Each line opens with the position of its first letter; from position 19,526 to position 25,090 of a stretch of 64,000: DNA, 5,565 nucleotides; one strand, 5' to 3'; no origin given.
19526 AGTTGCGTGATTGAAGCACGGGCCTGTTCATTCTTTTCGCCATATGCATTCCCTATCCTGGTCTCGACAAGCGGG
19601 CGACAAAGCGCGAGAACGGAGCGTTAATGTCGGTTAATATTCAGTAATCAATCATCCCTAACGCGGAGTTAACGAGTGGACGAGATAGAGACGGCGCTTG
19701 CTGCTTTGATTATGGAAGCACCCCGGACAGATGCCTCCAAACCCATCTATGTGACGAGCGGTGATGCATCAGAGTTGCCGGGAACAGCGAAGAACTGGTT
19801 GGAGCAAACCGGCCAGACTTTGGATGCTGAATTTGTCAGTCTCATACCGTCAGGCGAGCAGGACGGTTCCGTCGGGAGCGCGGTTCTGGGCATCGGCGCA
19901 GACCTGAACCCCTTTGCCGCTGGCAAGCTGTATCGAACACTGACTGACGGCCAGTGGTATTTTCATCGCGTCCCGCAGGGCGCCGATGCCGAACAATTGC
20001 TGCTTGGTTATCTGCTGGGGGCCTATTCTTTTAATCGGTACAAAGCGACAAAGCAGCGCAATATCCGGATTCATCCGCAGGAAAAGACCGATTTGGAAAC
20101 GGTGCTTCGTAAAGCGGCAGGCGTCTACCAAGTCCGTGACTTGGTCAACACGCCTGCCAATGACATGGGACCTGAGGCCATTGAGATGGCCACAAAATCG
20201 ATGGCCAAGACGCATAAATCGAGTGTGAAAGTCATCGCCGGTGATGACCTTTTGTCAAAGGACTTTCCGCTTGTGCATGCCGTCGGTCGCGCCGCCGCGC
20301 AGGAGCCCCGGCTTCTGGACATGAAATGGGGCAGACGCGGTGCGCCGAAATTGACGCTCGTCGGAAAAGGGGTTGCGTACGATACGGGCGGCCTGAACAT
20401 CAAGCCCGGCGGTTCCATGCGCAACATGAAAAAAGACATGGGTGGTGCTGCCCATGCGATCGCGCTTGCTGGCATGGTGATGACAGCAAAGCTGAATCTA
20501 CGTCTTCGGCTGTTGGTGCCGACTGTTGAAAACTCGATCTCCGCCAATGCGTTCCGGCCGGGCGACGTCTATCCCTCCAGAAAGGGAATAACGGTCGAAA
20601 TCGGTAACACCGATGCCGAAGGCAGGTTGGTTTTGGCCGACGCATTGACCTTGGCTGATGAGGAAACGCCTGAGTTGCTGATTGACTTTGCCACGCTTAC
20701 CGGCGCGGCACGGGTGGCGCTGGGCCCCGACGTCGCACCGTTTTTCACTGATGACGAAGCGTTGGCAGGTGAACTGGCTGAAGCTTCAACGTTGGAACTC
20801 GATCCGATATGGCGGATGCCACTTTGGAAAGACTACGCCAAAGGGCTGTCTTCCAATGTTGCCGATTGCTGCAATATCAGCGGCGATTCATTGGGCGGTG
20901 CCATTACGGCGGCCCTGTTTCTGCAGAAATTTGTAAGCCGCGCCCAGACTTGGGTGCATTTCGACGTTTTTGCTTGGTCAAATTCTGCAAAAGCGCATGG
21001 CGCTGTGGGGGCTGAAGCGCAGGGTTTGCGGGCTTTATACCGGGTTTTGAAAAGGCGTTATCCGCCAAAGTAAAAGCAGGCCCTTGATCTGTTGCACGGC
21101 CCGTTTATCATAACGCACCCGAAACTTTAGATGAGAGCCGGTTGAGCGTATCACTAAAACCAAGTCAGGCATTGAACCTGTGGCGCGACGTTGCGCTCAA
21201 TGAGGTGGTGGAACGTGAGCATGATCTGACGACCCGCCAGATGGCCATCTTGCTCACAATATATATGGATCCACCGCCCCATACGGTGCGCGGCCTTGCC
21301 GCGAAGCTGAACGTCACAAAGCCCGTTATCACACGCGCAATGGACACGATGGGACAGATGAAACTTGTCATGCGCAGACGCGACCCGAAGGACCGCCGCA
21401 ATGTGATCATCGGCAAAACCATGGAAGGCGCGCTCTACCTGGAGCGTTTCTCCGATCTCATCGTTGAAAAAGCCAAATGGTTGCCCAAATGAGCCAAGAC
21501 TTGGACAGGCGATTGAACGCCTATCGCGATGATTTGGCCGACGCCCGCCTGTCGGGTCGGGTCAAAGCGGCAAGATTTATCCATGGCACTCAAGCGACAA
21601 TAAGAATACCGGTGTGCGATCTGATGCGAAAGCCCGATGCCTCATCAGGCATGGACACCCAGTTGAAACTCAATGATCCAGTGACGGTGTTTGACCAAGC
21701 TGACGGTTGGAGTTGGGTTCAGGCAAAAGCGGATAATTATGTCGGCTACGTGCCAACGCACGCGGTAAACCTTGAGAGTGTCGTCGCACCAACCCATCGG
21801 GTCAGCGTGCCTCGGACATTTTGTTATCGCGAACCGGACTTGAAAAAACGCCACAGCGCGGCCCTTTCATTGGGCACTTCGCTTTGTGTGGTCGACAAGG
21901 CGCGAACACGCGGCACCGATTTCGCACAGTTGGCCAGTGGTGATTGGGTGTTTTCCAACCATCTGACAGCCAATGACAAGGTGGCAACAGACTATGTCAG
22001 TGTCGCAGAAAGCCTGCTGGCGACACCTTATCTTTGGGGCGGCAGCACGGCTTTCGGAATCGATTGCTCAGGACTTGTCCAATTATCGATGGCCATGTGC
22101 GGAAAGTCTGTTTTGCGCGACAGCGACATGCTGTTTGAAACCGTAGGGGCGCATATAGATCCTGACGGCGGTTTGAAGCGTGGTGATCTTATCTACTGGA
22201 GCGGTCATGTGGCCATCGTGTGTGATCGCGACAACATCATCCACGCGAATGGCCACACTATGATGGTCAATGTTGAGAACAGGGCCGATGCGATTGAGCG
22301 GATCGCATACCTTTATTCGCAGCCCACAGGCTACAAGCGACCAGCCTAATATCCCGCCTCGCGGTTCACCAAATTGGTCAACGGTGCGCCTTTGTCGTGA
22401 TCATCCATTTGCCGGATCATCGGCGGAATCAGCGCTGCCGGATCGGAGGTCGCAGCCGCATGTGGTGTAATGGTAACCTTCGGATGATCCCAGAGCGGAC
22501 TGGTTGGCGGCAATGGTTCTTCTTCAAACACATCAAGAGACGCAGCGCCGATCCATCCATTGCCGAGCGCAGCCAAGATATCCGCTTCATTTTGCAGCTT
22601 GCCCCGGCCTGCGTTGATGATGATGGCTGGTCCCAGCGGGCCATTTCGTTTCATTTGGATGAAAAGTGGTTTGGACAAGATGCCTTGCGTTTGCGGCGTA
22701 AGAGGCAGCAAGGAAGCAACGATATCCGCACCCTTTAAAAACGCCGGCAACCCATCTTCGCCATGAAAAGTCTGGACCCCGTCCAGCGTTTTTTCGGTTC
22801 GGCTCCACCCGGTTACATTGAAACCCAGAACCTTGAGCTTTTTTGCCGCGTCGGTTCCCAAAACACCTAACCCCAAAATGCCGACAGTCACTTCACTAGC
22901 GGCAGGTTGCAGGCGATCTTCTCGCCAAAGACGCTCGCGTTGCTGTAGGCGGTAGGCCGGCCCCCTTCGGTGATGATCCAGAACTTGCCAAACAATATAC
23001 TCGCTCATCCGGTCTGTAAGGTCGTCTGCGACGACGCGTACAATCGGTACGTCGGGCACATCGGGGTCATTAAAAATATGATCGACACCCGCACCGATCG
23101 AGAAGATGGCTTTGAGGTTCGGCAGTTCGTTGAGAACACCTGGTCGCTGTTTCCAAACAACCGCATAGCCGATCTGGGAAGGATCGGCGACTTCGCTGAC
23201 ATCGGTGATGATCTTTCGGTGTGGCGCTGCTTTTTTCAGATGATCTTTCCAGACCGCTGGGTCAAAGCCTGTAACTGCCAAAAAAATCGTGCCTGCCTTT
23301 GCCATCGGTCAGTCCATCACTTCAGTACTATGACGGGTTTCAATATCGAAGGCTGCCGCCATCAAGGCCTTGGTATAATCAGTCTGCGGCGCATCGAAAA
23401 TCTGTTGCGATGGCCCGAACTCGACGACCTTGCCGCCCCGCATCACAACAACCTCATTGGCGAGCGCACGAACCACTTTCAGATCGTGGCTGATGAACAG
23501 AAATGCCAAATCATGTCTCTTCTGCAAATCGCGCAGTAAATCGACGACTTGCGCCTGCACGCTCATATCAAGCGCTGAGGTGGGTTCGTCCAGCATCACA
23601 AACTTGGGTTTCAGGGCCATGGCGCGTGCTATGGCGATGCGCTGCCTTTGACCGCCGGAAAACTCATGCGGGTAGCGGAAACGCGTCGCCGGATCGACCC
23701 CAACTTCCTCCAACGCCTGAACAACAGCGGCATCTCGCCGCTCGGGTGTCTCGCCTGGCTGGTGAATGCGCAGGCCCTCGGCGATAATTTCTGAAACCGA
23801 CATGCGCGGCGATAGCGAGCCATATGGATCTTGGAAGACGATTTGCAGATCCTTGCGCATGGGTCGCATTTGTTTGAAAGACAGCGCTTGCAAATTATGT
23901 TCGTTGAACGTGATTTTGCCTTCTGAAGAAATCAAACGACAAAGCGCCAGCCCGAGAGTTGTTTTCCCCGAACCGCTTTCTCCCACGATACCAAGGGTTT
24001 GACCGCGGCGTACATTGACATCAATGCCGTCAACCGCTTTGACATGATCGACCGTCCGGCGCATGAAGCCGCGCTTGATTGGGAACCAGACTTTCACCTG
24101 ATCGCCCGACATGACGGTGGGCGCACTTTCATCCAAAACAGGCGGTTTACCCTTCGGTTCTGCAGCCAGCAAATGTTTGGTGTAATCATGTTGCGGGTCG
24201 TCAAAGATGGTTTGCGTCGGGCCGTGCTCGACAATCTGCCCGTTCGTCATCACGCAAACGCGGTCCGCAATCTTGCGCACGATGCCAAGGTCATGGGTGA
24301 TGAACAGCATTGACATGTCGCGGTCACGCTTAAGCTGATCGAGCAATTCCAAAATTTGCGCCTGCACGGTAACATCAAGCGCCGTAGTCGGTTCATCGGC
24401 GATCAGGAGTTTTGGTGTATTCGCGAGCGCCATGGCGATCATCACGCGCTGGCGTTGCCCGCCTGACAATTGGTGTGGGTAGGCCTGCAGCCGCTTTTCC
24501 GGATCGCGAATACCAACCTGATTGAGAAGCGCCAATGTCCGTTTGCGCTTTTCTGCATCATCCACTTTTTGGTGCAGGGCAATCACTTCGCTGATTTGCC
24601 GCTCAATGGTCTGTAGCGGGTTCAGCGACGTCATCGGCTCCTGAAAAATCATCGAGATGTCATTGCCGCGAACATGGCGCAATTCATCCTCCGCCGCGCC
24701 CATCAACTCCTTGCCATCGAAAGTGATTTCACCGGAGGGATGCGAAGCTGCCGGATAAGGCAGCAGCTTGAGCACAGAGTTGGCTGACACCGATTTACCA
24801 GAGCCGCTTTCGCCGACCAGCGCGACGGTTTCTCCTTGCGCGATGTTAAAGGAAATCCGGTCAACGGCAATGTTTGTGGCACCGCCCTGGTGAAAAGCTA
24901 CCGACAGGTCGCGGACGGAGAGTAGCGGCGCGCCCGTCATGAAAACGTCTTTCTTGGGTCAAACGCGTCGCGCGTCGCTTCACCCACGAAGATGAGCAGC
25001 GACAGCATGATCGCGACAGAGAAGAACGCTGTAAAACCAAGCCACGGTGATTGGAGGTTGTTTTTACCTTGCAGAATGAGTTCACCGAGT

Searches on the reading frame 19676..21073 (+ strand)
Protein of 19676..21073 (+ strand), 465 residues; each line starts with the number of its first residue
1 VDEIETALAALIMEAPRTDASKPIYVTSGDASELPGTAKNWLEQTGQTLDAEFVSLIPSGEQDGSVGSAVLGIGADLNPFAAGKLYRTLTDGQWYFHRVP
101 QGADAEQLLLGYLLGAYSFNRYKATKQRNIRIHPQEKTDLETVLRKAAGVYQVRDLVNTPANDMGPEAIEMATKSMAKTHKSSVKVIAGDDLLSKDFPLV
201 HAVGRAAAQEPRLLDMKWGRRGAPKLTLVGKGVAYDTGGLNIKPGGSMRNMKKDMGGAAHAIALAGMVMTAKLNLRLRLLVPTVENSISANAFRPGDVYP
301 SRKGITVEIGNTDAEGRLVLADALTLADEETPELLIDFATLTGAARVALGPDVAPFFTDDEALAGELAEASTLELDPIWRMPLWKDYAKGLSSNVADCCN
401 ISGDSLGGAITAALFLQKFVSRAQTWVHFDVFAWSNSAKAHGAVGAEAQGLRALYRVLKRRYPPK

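Call 17: search_protein_families(library=ncbifam, max_evalue=1e-10, proteins=[window:19676-21073:+])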
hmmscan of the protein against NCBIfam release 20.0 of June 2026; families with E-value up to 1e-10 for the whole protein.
window:19676-21073:+ (465 aa): 13 families
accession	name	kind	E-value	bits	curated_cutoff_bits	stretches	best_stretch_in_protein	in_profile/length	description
NF002073.0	PRK00913.1-2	equivalog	4e-97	326.2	432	1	79-459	100-499/505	leucyl aminopeptidase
NF002083.0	PRK00913.3-5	equivalog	8.9e-89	298.7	468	1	107-460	120-489/492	leucyl aminopeptidase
NF002077.0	PRK00913.2-4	equivalog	5.2e-86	289.7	471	1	100-462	119-499/501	leucyl aminopeptidase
NF002074.0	PRK00913.1-4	equivalog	3.8e-85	286.6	415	1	135-445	164-480/496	leucyl aminopeptidase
NF003450.0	PRK05015.1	equivalog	2.5e-81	273.6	437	1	122-460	79-427/429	aminopeptidase PepB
NF002075.0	PRK00913.2-2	equivalog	5e-81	273.1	468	1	105-462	124-500/502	leucyl aminopeptidase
NF002076.0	PRK00913.2-3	equivalog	3.3e-80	270.5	491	1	130-456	158-488/494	leucyl aminopeptidase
NF002082.0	PRK00913.3-4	equivalog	8.2e-78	262.4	552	1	152-460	191-502/504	leucyl aminopeptidase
NF002081.0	PRK00913.3-3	equivalog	1.9e-73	248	485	1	105-459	104-479/485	leucyl aminopeptidase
NF002078.0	PRK00913.2-5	equivalog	7.2e-72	242.5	622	1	148-439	178-473/500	leucyl aminopeptidase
NF002072.0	PRK00913.1-1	equivalog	6.7e-67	226.2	826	1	139-446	173-483/502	leucyl aminopeptidase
NF002080.0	PRK00913.3-2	equivalog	2.1e-60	204.9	475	1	147-458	132-441/447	leucyl aminopeptidase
NF002079.0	PRK00913.3-1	equivalog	1.9e-50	171.9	1013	1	150-453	174-484/496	leucyl aminopeptidase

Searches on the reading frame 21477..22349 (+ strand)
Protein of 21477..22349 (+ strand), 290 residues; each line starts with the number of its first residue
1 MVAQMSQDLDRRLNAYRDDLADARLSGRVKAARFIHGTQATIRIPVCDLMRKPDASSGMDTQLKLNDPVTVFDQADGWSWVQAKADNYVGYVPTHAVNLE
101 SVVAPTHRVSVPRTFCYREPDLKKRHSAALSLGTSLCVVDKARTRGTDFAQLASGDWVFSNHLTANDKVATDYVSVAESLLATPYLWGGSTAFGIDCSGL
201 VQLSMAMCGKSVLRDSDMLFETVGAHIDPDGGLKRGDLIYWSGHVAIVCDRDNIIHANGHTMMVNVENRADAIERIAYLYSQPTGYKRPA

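Call 17: search_protein_families(library=ncbifam, max_evalue=1e-10, proteins=[window:21477-22349:+])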
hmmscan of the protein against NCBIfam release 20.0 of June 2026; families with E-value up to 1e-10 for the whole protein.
window:21477-22349:+ (290 aa): 0 families

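Call 61: search_protein_families(library=pfam, max_evalue=0.00001, proteins=[window:21477-22349:+])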
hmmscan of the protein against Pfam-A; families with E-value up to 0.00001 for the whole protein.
window:21477-22349:+ (290 aa): 2 families
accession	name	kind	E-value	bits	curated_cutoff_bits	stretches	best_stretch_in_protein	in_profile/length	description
PF18348.7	SH3_16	-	1.8e-17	63.3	25.8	1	49-96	1-48/49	Bacterial dipeptidyl-peptidase Sh3 domain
PF00877.26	NLPC_P60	-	3.1e-14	53.3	23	1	183-265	2-89/105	NlpC/P60 family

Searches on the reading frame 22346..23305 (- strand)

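Call 17: search_protein_families(library=ncbifam, max_evalue=1e-10, proteins=[window:22346-23305:-])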
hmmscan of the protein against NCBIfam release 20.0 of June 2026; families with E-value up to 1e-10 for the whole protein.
window:22346-23305:- (319 aa): 16 families
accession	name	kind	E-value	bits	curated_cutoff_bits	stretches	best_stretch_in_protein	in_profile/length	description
NF012013.0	PRK15469.1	equivalog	1.1e-65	221.7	403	1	11-319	7-312/312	glyoxylate/hydroxypyruvate reductase GhrA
NF041369.1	Dhydh_Halo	equivalog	2.5e-40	138.6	400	1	14-288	13-277/305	D-2-hydroxyacid dehydrogenase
TIGR01327.1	PGDH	equivalog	3.2e-25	88.9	454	1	57-288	56-283/525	phosphoglycerate dehydrogenase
NF009714.1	PRK13243.1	equivalog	6.6e-25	88.1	455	1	138-316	150-325/332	glyoxylate reductase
NF011938.0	PRK15409.1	equivalog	2.5e-22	79.3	492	1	58-285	61-288/324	glyoxylate/hydroxypyruvate reductase GhrB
NF006263.0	PRK08410.1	equivalog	3.5e-19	69.3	389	1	137-290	144-291/311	D-2-hydroxyacid dehydrogenase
NF005069.0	PRK06487.1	equivalog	9.2e-17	61.1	448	1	140-289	153-294/320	2-hydroxyacid dehydrogenase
NF005387.0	PRK06932.1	equivalog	4.5e-16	58.7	492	1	139-291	148-295/314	2-hydroxyacid dehydrogenase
NF005750.0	PRK07574.1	equivalog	7.8e-14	51.5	329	1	60-287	111-338/386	NAD-dependent formate dehydrogenase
NF000492.1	vanH_gen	exception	7.9e-14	51.4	540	1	137-263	140-255/312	D-lactate dehydrogenase VanH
NF000371.1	vanH_Agroup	exception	9.2e-13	48.1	700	1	136-263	144-260/322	VanH-A/VanH-Pt family D-lactate dehydrogenase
NF009127.0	PRK12480.1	equivalog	1.1e-12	47.7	579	1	97-263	103-264/330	D-lactate dehydrogenase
NF008759.0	PRK11790.1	equivalog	2.8e-12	46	404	1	140-285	154-296/410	phosphoglycerate dehydrogenase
NF005027.0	PRK06436.1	equivalog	3e-12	46.3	261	1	63-288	49-262/303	2-hydroxyacid dehydrogenase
NF000004.1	vanH-D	exception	3.9e-12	45.9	550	1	136-263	145-261/323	D-lactate dehydrogenase VanH-D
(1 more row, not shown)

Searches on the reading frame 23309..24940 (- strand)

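Call 17: search_protein_families(library=ncbifam, max_evalue=1e-10, proteins=[window:23309-24940:-])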
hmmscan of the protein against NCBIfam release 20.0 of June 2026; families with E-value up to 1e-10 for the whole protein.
window:23309-24940:- (543 aa): 187 families (the best 25 are shown)
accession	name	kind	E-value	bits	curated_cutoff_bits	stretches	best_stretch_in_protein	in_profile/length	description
NF011713.0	PRK15134.1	equivalog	3.8e-230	765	834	1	4-528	3-527/529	microcin C ABC transporter ATP-binding protein YejF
NF007613.0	PRK10261.1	equivalog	7.4e-166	553.2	1077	2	6-263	12-274/623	glutathione ABC transporter ATP-binding protein GsiA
NF008453.0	PRK11308.1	subfamily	3.2e-156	519.7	408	2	273-537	9-272/334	dipeptide ABC transporter ATP-binding protein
NF008246.0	PRK11022.1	equivalog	1.4e-152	507.4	541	2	6-263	3-259/326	dipeptide ABC transporter ATP-binding protein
NF011659.0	PRK15079.1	equivalog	4.5e-147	489.1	540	2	277-529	12-267/334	murein tripeptide/oligopeptide ABC transporter ATP binding protein OppF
NF043079.1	MMSYN1_0167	equivalog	2.6e-141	472.1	740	2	83-262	296-475/561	oligopeptide ABC transporter ATP-binding protein OppD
NF007010.1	PRK09473.1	subfamily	5.6e-140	465.6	575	2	6-263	1-256/318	oligopeptide ABC transporter ATP-binding protein OppD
NF047576.1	opine_ATP_CntF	equivalog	2.4e-139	463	385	2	6-261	2-253/264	staphylopine uptake ABC transporter ATP-binding protein CntF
NF047578.1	opine_ATP_CntD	equivalog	4.9e-139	462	380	2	6-261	2-253/266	staphylopine uptake ABC transporter ATP-binding protein CntD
TIGR02770.1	nickel_nikD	equivalog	4.6e-138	458.1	318.7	2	26-260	2-228/230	nickel import ATP-binding protein NikD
NF043071.1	DppF_dipep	equivalog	2.7e-130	434.6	660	2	275-533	12-269/331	dipeptide ABC transporter ATP-binding subunit DppF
NF043078.1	MMSYN1_0168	equivalog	2.9e-127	426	800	3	405-529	472-596/649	oligopeptide ABC transporter ATP-binding protein OppF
TIGR02769.1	nickel_nikE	equivalog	1.1e-121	405.3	332.55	2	294-531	18-254/265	nickel import ATP-binding protein NikE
NF007739.0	PRK10419.1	subfamily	6.5e-113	376.7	354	2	295-510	20-235/268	nickel ABC transporter ATP-binding protein NikE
NF011692.0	PRK15112.1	equivalog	4.9e-102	341.1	452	2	286-532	15-256/269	putrescine export ABC transporter ATP-binding protein SapF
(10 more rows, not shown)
